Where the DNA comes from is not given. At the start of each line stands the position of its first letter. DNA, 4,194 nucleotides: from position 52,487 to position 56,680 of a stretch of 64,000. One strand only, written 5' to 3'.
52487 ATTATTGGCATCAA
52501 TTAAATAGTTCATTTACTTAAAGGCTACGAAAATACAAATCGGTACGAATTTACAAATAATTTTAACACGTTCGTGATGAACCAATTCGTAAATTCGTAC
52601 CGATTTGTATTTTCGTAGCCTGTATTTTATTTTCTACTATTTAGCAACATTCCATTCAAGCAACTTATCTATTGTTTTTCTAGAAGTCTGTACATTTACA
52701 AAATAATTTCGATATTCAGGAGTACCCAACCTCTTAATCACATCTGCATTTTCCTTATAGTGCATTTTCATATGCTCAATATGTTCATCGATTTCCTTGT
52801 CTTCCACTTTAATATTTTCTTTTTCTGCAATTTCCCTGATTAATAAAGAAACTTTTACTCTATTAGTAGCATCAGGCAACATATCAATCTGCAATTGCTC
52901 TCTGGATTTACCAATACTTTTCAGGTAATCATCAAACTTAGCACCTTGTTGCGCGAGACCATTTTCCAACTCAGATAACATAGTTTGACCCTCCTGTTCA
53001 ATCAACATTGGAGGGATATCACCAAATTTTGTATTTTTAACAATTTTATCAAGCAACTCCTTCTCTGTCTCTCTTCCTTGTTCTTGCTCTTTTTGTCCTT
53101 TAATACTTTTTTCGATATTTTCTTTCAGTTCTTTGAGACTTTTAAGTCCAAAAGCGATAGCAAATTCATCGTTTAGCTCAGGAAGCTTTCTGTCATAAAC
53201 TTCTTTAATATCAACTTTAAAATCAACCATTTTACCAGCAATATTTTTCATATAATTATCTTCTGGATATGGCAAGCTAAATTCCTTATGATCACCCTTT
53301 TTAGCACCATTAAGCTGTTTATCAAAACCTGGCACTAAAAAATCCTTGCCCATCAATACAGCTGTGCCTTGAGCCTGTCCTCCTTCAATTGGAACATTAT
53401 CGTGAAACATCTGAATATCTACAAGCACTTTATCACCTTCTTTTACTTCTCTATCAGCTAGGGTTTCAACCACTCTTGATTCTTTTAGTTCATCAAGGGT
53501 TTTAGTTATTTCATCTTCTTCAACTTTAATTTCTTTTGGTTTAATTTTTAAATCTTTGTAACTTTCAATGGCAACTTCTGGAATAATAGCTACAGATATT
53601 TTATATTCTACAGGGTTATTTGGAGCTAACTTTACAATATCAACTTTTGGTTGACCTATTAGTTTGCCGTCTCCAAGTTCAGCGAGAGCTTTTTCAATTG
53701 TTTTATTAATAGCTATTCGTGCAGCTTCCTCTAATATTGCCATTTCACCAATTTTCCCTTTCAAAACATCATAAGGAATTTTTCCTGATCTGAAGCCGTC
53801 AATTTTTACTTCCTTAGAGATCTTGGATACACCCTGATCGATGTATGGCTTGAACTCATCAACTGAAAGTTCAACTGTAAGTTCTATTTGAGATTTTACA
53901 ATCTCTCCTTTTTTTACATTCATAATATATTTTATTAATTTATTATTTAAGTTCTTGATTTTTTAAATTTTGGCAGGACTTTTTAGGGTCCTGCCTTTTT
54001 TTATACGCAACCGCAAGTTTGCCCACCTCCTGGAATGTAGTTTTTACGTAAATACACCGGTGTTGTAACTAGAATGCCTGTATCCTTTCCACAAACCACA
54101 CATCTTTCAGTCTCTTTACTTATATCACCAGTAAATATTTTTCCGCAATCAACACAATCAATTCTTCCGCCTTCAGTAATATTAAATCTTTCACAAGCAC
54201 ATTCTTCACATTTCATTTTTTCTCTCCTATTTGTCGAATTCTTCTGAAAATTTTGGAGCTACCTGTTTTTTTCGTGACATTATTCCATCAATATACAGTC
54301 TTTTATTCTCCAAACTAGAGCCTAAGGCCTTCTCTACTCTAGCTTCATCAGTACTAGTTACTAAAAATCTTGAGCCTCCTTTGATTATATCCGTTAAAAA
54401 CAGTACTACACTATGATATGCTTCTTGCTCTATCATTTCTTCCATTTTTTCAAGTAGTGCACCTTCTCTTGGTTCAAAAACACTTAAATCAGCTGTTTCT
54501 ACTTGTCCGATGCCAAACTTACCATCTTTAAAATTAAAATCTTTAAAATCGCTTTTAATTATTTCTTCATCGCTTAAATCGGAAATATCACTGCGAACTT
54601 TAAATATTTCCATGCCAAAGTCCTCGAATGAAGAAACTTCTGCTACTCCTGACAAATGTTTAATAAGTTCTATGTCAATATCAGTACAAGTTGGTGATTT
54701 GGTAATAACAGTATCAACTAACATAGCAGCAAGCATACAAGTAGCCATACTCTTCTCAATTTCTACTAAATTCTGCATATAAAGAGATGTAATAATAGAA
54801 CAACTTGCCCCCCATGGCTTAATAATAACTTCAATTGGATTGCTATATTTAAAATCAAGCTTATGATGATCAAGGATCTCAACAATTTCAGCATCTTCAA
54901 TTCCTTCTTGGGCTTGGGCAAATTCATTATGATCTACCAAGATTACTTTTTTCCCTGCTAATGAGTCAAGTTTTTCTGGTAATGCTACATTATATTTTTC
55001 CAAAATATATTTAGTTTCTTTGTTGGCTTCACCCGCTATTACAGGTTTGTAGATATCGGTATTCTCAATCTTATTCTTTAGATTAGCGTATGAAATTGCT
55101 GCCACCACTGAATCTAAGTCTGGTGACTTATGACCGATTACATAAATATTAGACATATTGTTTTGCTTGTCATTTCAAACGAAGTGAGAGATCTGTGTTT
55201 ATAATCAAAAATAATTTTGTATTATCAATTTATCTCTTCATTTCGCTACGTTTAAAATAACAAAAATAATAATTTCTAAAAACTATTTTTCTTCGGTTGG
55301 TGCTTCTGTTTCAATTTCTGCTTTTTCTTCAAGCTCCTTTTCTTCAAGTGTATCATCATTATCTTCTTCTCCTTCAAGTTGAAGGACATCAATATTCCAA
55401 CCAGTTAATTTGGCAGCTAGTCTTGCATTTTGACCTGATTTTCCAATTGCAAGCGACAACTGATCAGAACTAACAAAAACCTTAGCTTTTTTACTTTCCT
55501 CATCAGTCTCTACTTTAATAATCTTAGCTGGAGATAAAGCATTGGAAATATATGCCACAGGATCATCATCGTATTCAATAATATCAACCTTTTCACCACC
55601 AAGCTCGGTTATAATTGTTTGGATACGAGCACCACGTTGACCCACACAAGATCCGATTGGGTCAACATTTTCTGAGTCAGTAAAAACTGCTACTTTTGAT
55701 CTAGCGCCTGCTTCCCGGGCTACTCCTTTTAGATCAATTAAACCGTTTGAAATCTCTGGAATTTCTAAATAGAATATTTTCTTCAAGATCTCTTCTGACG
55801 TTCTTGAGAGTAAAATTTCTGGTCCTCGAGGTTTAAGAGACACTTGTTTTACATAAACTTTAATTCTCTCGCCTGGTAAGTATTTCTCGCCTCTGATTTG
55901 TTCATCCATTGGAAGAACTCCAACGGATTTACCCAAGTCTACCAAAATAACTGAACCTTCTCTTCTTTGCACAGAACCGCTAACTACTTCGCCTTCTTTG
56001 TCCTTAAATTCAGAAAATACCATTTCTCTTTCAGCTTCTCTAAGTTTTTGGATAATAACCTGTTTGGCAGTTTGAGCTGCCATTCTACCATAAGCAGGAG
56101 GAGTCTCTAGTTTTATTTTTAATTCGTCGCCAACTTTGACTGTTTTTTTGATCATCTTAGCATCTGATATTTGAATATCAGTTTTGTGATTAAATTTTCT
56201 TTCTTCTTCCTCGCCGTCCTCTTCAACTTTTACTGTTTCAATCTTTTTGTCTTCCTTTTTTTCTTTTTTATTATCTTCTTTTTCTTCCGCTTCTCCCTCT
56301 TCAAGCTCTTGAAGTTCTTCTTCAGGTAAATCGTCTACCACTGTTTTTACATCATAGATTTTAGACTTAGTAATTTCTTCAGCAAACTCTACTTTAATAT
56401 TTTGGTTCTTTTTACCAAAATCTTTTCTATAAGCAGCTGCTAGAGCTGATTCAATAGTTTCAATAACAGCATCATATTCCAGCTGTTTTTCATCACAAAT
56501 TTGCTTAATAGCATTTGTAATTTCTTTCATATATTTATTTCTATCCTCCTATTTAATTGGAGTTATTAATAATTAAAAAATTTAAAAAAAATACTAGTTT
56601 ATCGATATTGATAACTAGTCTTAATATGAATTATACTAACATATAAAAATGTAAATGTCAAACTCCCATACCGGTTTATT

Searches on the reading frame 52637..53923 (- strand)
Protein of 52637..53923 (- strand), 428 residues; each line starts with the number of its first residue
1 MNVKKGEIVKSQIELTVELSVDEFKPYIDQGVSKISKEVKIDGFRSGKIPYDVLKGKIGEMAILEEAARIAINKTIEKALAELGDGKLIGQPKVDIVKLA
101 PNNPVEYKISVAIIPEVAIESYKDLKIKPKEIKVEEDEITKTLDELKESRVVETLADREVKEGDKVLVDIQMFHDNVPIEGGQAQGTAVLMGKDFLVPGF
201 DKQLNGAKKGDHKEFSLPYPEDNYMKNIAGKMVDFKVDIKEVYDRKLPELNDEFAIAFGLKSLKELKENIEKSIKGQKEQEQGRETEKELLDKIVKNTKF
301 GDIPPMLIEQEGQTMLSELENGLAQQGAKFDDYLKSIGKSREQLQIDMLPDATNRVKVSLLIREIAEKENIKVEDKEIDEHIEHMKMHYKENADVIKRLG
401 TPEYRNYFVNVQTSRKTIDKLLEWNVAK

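Call 9: search_protein_families(library=pfam, proteins=[window:52637-53923:-], max_evalue=0.00001)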
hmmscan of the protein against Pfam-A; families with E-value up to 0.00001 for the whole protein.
window:52637-53923:- (428 aa): 3 families
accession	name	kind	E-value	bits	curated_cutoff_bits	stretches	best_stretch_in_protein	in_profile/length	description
PF05698.19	Trigger_C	-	8.1e-33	114.2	22.7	1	262-423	1-162/162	Bacterial trigger factor protein (TF) C-terminus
PF05697.18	Trigger_N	-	2e-30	106.4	22.2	1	1-146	1-144/144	Bacterial trigger factor protein (TF)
PF00254.34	FKBP_C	-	4.9e-06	27.2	21.1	0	158-230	3-78/94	FKBP-type peptidyl-prolyl cis-trans isomerase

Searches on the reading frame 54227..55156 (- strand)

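Call 9: search_protein_families(library=pfam, proteins=[window:54227-55156:-], max_evalue=0.00001)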
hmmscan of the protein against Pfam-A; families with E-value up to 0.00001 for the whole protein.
window:54227-55156:- (309 aa): 2 families
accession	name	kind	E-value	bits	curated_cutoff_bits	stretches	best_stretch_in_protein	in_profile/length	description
PF02833.19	DHHA2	-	3.5e-31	108.6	27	1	182-304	1-124/126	DHHA2 domain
PF01368.27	DHH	-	1.2e-20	74.4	28.1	1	3-145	1-125/125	DHH family, N-terminal domain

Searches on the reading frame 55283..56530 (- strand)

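Call 9: search_protein_families(library=pfam, proteins=[window:55283-56530:-], max_evalue=0.00001)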
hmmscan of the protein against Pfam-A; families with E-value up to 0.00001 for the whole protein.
window:55283-56530:- (415 aa): 2 families
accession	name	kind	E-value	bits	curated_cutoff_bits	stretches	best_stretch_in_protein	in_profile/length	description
PF13184.12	KH_5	-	5.7e-28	97.3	27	1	274-341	1-68/69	NusA-like KH domain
PF08529.16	NusA_N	-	4.3e-27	95.1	23.8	1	3-169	1-119/119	NusA N-terminal domain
